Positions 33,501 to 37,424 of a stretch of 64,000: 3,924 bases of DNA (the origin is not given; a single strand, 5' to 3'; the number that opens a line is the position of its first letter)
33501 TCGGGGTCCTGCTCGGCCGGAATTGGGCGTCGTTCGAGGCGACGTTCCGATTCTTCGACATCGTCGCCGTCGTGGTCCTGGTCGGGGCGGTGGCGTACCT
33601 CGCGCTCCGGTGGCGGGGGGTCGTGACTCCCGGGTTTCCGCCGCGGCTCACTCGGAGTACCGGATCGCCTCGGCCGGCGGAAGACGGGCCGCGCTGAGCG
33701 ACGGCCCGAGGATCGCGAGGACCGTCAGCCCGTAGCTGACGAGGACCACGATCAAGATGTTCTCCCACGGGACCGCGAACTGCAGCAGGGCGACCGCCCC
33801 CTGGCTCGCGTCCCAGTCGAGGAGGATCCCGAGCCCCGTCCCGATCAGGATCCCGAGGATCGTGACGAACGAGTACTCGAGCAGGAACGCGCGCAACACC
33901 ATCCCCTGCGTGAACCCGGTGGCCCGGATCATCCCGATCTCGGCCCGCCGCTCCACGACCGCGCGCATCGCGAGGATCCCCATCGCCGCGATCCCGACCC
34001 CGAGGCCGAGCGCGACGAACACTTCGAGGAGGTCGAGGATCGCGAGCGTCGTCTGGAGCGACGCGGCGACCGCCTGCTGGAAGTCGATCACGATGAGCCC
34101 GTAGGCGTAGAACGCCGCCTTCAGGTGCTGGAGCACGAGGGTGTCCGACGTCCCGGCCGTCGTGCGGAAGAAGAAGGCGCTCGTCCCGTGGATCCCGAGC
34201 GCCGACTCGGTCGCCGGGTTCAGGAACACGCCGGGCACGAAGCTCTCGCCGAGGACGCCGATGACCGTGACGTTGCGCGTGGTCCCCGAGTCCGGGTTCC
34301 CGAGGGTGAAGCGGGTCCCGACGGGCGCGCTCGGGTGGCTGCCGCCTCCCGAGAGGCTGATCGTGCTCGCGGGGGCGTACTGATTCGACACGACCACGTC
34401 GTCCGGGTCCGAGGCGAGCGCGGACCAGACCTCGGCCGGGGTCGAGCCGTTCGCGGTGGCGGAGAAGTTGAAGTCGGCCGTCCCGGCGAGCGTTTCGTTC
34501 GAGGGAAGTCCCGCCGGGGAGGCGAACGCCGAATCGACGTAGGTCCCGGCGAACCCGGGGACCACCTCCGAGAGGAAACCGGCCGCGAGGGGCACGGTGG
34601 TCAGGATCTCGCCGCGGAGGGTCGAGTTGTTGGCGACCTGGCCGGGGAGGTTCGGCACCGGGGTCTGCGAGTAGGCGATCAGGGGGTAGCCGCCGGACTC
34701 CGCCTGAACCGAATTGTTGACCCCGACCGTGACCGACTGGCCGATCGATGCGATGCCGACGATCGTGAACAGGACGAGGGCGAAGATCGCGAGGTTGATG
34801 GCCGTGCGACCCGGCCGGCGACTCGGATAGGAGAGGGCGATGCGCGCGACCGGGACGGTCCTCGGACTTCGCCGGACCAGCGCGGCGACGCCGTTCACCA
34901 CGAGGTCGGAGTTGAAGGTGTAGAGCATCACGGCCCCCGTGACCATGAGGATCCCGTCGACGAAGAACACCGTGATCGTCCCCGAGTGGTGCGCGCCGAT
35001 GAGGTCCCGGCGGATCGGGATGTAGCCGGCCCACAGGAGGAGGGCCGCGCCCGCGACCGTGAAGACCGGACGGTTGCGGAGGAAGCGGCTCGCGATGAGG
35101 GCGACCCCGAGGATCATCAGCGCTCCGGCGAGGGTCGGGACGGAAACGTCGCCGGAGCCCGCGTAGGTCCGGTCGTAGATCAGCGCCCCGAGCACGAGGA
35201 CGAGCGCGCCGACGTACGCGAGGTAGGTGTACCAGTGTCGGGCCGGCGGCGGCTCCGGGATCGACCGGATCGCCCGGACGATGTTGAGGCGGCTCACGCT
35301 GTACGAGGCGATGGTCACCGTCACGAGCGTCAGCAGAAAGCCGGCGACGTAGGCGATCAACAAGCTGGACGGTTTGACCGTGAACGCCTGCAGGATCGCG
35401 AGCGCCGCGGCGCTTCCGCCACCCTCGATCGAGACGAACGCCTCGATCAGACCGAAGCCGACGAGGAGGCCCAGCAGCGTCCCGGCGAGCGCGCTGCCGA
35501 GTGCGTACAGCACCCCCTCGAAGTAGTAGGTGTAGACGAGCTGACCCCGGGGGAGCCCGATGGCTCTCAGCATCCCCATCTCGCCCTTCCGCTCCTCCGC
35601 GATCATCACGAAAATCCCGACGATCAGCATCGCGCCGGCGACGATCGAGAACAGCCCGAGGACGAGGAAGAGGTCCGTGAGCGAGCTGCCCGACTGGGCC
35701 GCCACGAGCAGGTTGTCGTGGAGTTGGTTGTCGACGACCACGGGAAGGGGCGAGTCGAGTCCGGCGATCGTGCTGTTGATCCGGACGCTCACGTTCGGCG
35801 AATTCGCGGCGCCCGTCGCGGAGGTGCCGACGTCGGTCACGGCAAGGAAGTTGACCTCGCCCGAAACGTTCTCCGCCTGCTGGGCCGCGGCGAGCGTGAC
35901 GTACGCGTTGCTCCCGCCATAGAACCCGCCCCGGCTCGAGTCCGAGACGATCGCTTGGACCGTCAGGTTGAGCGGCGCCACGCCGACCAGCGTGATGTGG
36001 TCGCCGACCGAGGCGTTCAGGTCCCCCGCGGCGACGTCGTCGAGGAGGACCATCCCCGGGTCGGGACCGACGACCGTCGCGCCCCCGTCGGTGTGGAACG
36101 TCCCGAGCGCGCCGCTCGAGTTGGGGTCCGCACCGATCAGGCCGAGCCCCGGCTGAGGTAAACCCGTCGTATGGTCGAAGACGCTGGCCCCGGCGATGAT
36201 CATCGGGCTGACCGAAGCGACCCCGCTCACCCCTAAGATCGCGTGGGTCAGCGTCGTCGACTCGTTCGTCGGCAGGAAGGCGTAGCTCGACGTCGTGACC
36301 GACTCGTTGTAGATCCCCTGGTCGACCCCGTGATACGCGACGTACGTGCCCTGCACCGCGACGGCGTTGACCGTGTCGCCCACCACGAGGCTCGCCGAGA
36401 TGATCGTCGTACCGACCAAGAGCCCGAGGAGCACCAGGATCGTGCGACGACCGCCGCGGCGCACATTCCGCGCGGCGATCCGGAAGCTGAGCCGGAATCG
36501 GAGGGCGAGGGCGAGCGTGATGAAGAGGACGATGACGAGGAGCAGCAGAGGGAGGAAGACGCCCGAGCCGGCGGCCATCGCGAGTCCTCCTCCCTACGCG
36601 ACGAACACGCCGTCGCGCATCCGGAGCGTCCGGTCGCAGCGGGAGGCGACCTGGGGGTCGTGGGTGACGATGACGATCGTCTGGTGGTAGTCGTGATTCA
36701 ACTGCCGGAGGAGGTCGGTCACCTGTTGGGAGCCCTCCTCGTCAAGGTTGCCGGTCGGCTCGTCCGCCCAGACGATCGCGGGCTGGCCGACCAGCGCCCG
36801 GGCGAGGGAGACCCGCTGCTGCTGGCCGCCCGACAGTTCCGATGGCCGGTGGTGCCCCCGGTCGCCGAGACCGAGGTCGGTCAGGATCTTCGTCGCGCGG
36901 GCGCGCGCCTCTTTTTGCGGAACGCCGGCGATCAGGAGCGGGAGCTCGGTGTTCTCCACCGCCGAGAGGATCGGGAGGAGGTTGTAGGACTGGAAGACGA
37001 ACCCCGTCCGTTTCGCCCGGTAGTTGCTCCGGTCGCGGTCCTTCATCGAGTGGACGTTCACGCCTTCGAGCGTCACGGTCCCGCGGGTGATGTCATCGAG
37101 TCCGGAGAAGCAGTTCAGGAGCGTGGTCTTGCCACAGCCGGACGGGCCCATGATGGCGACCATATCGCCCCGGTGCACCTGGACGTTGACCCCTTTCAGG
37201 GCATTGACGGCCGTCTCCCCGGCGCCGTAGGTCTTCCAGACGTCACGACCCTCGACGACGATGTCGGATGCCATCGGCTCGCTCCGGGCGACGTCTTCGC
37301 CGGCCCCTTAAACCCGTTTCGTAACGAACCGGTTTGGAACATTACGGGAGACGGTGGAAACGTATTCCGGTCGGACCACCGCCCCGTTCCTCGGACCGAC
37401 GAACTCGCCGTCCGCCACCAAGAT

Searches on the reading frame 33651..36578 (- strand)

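Call 83: search_protein_families(library=pfam, proteins=[window:33651-36578:-], max_evalue=0.00001)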
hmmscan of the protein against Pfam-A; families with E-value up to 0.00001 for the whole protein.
window:33651-36578:- (976 aa): 1 family
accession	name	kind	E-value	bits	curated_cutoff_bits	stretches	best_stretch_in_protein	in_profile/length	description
PF02687.27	FtsX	-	8.5e-26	90.8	25.5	2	853-968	2-120/120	FtsX-like permease C-terminal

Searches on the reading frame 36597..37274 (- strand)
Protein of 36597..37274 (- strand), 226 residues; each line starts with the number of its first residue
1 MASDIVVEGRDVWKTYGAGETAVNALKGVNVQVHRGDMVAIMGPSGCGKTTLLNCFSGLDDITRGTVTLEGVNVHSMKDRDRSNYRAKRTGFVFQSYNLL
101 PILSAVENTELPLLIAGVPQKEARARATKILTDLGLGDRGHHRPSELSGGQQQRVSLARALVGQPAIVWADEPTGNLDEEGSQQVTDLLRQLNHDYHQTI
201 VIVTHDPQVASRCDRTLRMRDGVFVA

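Call 84: search_protein_families(library=padloc, proteins=[window:36597-37274:-], max_evalue=0.00001)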
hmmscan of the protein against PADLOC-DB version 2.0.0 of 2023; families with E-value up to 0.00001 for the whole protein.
window:36597-37274:- (226 aa): 4 families
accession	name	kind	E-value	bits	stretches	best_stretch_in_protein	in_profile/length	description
PDLC04135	mad3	-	1.8e-32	111.3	2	137-221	254-339/374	mads_3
PDLC04140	mad8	-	1e-09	36.4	0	21-57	12-48/314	mads_8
PDLC04164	AriA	-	3.5e-08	31.3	0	158-209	184-235/253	-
PDLC02914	ATPase-Toprim_I-B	-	2.7e-06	24.9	0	145-208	183-246/443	-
